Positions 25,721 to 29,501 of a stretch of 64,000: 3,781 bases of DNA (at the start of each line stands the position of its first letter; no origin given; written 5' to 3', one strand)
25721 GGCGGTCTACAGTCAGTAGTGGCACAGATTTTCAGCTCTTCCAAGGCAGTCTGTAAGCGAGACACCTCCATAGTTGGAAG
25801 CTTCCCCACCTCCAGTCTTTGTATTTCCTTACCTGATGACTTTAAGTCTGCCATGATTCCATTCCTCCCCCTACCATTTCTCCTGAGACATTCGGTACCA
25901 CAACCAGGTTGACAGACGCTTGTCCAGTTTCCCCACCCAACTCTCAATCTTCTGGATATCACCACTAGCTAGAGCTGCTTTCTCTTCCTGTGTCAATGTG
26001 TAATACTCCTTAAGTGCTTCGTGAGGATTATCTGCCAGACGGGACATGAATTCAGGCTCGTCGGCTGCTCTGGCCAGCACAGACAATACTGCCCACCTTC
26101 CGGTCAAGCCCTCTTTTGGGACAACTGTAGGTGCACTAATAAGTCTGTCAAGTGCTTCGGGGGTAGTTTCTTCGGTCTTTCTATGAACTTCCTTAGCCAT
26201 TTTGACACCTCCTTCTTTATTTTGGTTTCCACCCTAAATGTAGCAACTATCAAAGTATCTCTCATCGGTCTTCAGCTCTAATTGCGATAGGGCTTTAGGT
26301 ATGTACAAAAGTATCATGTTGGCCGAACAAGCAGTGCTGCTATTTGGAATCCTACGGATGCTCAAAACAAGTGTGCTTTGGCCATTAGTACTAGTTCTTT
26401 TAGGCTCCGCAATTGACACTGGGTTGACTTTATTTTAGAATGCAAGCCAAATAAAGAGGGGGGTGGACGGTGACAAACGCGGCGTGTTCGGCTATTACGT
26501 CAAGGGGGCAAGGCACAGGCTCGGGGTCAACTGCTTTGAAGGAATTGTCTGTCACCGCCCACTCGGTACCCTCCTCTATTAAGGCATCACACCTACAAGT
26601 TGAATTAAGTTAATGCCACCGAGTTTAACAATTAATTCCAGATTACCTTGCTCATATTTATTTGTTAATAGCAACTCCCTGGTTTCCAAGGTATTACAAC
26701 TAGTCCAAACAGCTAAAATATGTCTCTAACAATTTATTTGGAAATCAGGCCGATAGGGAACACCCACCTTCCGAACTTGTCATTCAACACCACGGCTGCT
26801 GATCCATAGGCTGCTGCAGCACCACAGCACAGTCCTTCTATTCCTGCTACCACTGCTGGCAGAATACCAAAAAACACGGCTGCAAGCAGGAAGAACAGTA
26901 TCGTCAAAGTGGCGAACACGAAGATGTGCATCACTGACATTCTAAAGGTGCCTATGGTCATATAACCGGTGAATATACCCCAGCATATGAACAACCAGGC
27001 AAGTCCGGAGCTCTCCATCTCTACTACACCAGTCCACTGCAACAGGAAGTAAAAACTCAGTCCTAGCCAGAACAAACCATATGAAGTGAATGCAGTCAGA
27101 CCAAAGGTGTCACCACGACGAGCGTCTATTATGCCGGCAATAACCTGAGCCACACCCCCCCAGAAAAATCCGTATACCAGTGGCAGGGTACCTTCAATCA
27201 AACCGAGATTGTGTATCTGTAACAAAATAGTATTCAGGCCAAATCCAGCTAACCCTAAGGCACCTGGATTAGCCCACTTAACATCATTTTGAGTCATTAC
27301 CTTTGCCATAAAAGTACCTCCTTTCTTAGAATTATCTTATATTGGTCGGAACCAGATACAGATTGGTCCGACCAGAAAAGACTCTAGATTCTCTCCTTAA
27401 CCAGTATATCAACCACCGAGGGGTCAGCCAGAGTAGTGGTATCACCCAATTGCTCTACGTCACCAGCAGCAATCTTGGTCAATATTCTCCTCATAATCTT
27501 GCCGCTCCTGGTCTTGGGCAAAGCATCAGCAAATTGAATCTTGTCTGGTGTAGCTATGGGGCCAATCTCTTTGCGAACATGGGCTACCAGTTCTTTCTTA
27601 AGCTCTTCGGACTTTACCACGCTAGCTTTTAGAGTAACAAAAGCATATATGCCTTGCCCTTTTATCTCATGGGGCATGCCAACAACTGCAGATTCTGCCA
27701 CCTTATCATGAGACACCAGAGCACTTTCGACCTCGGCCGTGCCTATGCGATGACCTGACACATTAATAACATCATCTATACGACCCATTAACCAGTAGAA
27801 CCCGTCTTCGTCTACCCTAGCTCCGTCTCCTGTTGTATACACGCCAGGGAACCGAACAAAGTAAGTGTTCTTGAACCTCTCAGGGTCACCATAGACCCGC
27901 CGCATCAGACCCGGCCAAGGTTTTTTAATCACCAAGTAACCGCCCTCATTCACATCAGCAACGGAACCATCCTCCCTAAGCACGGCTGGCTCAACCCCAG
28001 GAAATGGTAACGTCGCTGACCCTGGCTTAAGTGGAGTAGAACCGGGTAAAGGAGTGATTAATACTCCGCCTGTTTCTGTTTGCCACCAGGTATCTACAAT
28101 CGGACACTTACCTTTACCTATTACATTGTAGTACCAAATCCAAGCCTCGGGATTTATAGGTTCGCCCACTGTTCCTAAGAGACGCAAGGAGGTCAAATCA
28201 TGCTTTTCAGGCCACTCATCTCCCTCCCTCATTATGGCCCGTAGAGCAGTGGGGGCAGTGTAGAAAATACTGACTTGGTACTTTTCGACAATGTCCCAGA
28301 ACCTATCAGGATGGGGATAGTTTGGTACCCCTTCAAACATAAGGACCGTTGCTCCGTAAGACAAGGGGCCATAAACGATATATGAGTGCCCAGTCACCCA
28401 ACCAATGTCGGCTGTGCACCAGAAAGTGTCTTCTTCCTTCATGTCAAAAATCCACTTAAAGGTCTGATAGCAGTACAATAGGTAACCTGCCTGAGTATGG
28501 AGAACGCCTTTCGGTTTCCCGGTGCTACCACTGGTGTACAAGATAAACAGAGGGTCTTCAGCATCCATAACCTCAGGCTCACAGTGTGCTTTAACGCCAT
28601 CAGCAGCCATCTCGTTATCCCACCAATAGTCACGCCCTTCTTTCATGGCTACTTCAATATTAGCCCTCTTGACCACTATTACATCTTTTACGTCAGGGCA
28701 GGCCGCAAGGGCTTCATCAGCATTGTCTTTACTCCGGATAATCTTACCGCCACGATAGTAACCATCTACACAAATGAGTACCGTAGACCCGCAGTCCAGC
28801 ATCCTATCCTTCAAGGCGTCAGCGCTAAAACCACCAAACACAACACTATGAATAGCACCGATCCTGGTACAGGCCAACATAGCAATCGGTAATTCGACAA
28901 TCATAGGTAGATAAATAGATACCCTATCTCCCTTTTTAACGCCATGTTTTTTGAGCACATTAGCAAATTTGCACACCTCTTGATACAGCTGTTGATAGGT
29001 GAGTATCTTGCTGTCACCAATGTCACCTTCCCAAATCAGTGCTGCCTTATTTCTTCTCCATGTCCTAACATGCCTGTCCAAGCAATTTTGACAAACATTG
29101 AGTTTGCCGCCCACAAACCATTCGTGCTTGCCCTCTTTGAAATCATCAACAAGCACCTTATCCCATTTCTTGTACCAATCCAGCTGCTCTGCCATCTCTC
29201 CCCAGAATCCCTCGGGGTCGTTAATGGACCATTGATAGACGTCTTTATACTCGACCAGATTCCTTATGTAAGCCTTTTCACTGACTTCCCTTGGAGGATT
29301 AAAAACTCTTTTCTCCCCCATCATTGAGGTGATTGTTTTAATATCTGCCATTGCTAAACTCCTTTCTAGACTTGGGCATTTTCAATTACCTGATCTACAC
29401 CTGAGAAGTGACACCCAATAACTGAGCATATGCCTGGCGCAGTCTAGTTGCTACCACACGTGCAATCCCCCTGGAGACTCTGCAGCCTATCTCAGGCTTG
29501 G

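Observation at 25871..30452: Two near-identical small proteins ending in SQEKW, 4 kb apart, bracketing the acetate-utilisation genes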

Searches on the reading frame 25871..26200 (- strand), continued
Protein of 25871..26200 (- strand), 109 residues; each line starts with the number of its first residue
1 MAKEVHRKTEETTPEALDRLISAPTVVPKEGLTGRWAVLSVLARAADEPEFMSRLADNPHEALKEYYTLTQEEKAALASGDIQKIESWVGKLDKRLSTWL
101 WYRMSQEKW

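Call 38: predict_structure(alignment_id=A2)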
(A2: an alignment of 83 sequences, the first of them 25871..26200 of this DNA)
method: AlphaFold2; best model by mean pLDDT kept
length: 109 residues; sequences in the alignment: 83
mean_pLDDT: 74.5   pTM: 0.57
mean pLDDT of the five models: 74.5, 74.4, 72.4, 71.7, 69.4
residues with pLDDT >= 90: 2; 70-90: 70; 50-70: 20; < 50: 17
segments of 3 or more residues with pLDDT < 50: 15-24
pLDDT, mean of each block of 10 residues (from residue 1): 52 49 50 75 88 87 81 88 89 87 74
secondary structure, 60 per line:
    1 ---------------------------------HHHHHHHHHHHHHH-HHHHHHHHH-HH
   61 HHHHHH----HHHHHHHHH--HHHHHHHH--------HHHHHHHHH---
elements in order: H34-47 H49-57 H59-66 H71-79 H82-89 H98-106

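Call 43: fold_search(model_id=the predicted structure, library=pdb)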
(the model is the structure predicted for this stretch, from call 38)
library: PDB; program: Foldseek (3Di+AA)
matches with E <= 10: 58; with E <= 0.001: 0
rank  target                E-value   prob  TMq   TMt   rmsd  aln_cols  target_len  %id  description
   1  9ch7_D                7.2e-01  0.95  0.45  0.70   2.9        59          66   19  Structure of the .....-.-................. (SonM) and RiPP precursor (SonA-Y62A) heteromeric complex (bound to SAH - s (released 2025-01-29)
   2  5n0v_A                7.2e-01  0.72  0.44  0.14  11.9        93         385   20  Crystal structure of OphA-DeltaC6 mutant Y76F in complex with SAH (released 2018-02-14)
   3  3wr8_A                8.1e-01  0.97  0.52  0.15   2.2        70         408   20  Crystal structure of DesB from Sphingobium sp. strain SYK-6 (released 2014-04-30)
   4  6r00_A                8.6e-01  0.80  0.42  0.13   8.4        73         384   20  OphA DeltaC6 V404F complex with SAH (released 2020-04-01)
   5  5n4i                  1.0e+00  0.90  0.41  0.12   2.0        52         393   25  Crystal structure of OphA-DeltaC6 mutant W400A in complex with SAM (released 2018-02-28)
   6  5n0t_A                1.1e+00  0.89  0.42  0.13   2.0        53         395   24  Crystal structure of OphA-DeltaC6 mutant Y76F in complex with SAM (released 2018-02-14)
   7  5n0t_B                1.1e+00  0.82  0.43  0.13   6.2        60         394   23  Crystal structure of OphA-DeltaC6 mutant Y76F in complex with SAM (released 2018-02-14)
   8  6gew                  1.1e+00  0.63  0.43  0.14  11.8        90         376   20  OphA Y63F-sinefungin complex (released 2018-09-19)
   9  5n0u                  1.2e+00  0.89  0.42  0.13   2.0        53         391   24  Crystal structure of OphA-DeltaC6 mutant R72A in complex with SAH (released 2018-02-14)
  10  5n0w_A                1.2e+00  0.87  0.41  0.12   2.0        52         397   25  Crystal structure of OphA-DeltaC6 mutant R72A in complex with SAM (released 2018-02-14)
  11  5n0o_B                1.2e+00  0.60  0.44  0.14  11.9        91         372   20  Crystal structure of Seleno-OphA-DeltaC18 in complex with SAM (released 2018-02-14)
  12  5n0w_B                1.3e+00  0.87  0.40  0.12   2.0        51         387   25  Crystal structure of OphA-DeltaC6 mutant R72A in complex with SAM (released 2018-02-14)
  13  3wra_B                1.3e+00  0.87  0.49  0.15   2.5        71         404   24  Crystal structure of the desB-Gallate complex exposed to Aerobic Atomosphere (released 2014-04-30)
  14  5n0p_B                1.3e+00  0.84  0.42  0.14   3.9        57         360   23  Crystal structure of OphA-DeltaC18 in complex with SAH (released 2018-02-14)
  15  6qzy_A                1.3e+00  0.80  0.42  0.13   5.8        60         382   23  full length OphA V406P in complex with SAH (released 2020-04-01)
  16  6lk7_A                1.3e+00  0.72  0.39  0.53   5.6        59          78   27  crystal structure of Os1348 from Pseudomonas sp. Os17 (released 2020-11-11)
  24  6lk7_B                1.6e+00  0.69  0.39  0.54   5.6        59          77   27  crystal structure of Os1348 from Pseudomonas sp. Os17 (released 2020-11-11)
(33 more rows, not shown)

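Call 94: predict_structure(protein=P0122)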
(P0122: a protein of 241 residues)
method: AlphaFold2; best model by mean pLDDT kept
length: 241 residues; sequences in the alignment: 1
mean_pLDDT: 73.8   pTM: 0.34
mean pLDDT of the five models: 73.8, 73.5, 72.5, 63.7, 63.4
residues with pLDDT >= 90: 1; 70-90: 170; 50-70: 41; < 50: 29
segments of 3 or more residues with pLDDT < 50: 1-5, 61-72, 160-167
pLDDT, mean of each block of 10 residues (from residue 1): 57 83 78 70 73 73 37 52 64 82 81 83 81 78 79 60 51 87 88 88 87 85 83 74 49
secondary structure, 60 per line:
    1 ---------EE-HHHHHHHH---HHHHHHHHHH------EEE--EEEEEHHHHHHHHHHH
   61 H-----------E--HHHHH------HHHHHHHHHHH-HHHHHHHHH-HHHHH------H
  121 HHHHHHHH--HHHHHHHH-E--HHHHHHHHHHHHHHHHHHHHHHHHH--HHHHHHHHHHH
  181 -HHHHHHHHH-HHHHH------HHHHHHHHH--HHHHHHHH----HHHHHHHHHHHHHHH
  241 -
elements in order: H13-20 H24-33 E40-42 E45-49 H50-61 H76-80 H87-97 H99-107 H109-113 H120-128 H131-138 H143-167 H170-180 H182-190 H192-196 H203-211 H214-221 H226-240

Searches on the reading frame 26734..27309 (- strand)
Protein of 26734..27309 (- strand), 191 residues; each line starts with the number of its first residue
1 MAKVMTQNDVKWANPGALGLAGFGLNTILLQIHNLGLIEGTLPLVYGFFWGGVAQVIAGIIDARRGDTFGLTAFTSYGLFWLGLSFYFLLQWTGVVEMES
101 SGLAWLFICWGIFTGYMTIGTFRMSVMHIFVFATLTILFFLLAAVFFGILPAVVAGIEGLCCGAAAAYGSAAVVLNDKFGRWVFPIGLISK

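Call 3: search_protein_families(library=pfam, proteins=[window:26734-27309:-], max_evalue=1)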
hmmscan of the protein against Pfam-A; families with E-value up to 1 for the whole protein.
window:26734-27309:- (191 aa): 1 family
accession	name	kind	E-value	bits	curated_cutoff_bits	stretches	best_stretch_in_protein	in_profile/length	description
PF01184.24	Gpr1_Fun34_YaaH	-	1.2e-25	90.8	25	1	7-177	12-193/207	GPR1/FUN34/yaaH family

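Call 81: search_protein_families(library=ncbifam, proteins=[window:26734-27309:-], max_evalue=1e-10)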
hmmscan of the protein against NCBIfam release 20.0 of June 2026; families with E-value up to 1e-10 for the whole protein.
window:26734-27309:- (191 aa): 2 families
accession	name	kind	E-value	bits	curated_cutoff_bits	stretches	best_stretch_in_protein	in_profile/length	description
NF038013.1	AceTr_1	equivalog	6.4e-48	163.1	50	1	14-185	1-176/176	acetate uptake transporter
NF007941.0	PRK10659.1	equivalog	2.3e-43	148.3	297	1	9-187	3-185/188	acetate uptake transporter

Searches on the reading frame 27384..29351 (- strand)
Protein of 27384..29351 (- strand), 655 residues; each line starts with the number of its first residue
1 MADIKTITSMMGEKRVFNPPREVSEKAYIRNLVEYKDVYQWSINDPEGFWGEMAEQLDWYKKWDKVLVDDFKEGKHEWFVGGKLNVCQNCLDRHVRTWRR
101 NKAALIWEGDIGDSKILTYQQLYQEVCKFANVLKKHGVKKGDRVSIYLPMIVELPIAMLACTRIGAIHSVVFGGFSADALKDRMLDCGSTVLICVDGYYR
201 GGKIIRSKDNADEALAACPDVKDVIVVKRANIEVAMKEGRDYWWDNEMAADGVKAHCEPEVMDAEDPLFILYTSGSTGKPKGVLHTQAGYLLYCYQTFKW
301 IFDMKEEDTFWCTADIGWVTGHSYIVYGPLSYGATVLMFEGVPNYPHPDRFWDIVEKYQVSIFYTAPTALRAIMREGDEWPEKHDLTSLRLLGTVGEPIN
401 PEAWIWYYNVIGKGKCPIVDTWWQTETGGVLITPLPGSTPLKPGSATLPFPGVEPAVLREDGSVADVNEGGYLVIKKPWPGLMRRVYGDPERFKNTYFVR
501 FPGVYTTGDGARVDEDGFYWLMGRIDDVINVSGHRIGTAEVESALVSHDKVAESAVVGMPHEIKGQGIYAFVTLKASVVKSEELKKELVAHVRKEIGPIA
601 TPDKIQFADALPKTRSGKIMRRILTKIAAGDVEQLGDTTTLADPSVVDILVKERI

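Call 3: search_protein_families(library=pfam, proteins=[window:27384-29351:-], max_evalue=1)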
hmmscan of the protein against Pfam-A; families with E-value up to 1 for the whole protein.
window:27384-29351:- (655 aa): 3 families
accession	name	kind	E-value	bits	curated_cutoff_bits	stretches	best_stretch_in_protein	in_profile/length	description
PF00501.34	AMP-binding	-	2.8e-90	303.4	29.9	1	92-484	2-381/384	AMP-binding enzyme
PF13193.12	AMP-binding_C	-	3.9e-29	101.8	24.5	1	540-618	1-76/76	AMP-binding enzyme C-terminal domain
PF16177.11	ACAS_N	-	7.1e-25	87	27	1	35-90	1-55/55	Acetyl-coenzyme A synthetase N-terminus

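Call 81: search_protein_families(library=ncbifam, proteins=[window:27384-29351:-], max_evalue=1e-10)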
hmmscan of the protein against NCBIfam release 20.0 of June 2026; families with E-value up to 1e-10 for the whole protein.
window:27384-29351:- (655 aa): 89 families (the best 25 are shown)
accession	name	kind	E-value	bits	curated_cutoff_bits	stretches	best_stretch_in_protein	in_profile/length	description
NF001208.0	PRK00174.1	subfamily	0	1052.1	657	1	8-653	3-644/649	acetate--CoA ligase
TIGR02188.1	Ac_CoA_lig_AcsA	equivalog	0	1012.8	724.95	1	31-651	3-627/629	acetate--CoA ligase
NF007815.0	PRK10524.1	equivalog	1.8e-181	604.9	955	1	34-649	3-622/629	propionate--CoA ligase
TIGR02316.1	propion_prpE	equivalog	3.8e-163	544.5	827.4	1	34-648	2-620/628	propionate--CoA ligase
NF003313.0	PRK04319.1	equivalog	3.6e-161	537.3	729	1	72-642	31-573/574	acetate--CoA ligase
NF002937.0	PRK03584.1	subfamily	3.1e-115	385.8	639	1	29-651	32-649/657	acetoacetate--CoA ligase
TIGR01217.1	ac_ac_CoA_syn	equivalog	9.5e-88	295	520.9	1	27-648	29-642/652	acetoacetate--CoA ligase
NF047394.1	AcylCoAsynMbcS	equivalog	4.5e-83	279.6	850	1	91-625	18-517/525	acyl-CoA synthetase MbcS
NF004837.0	PRK06187.1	subfamily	4.4e-71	239.7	476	1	96-626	18-520/531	long-chain-fatty-acid--CoA ligase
TIGR02262.1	benz_CoA_lig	subfamily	7.4e-63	213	375.25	1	83-624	2-505/508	benzoate-CoA ligase family protein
NF005714.0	PRK07529.1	subfamily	1.3e-60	205.4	632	1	110-635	57-583/640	acyl-CoA synthetase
NF006182.0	PRK08316.1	subfamily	9.5e-55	186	663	1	89-626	15-515/523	fatty acyl-CoA synthetase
TIGR03098.1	ligase_PEP_1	hypoth_equivalog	4.3e-51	174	592.35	1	114-625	23-515/517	acyl-CoA ligase (AMP-forming), exosortase A system-associated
NF006181.0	PRK08314.1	subfamily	5.6e-51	173.4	705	1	116-627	49-553/563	long-chain-fatty-acid--CoA ligase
NF053567.1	HBDA_AROS1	equivalog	2.6e-47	161.4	1000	1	112-623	35-514/523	3-hydroxybenzoate--CoA ligase HbdA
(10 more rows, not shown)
